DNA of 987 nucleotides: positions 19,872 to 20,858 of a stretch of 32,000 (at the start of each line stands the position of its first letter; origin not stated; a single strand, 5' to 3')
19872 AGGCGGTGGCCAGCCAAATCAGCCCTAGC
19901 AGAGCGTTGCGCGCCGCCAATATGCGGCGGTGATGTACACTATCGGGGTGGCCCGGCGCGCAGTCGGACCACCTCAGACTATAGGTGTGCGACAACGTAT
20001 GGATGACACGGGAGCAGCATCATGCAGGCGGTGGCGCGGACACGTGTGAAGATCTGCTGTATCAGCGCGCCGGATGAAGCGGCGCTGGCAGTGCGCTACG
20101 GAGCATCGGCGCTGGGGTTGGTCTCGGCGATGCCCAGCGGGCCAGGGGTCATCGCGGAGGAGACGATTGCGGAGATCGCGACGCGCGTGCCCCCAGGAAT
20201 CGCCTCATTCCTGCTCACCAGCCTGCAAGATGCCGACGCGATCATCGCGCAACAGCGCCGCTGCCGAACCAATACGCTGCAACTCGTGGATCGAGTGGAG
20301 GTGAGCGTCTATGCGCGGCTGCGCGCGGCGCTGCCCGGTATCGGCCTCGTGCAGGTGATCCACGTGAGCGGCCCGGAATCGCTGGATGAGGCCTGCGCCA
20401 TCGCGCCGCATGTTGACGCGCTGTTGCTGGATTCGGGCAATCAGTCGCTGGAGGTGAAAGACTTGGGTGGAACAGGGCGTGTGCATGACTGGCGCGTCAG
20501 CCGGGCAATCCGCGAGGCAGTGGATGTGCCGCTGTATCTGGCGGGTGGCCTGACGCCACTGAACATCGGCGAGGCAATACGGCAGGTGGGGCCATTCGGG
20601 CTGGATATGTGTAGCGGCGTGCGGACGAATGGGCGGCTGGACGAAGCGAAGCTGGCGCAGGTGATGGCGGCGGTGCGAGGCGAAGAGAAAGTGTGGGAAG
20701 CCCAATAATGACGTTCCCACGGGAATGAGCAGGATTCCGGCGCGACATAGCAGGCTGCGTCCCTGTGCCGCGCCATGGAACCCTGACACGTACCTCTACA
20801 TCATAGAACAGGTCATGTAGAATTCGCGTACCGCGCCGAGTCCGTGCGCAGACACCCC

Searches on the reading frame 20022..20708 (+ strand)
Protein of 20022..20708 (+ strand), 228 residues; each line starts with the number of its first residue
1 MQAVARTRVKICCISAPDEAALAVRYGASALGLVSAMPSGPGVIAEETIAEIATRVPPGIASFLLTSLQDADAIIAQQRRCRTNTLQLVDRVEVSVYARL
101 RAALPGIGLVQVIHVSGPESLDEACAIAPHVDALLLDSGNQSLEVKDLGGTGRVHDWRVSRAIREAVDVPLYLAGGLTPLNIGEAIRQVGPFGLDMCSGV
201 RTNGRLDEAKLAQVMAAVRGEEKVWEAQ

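Call 79: search_protein_families(library=pfam, proteins=[window:20022-20708:+], max_evalue=0.001)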
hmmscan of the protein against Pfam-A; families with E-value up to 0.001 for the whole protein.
window:20022-20708:+ (228 aa): 1 family
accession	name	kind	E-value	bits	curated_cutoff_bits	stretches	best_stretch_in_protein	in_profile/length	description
PF00697.28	PRAI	-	1.4e-19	71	22.7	1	9-215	1-191/193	N-(5'phosphoribosyl)anthranilate (PRA) isomerase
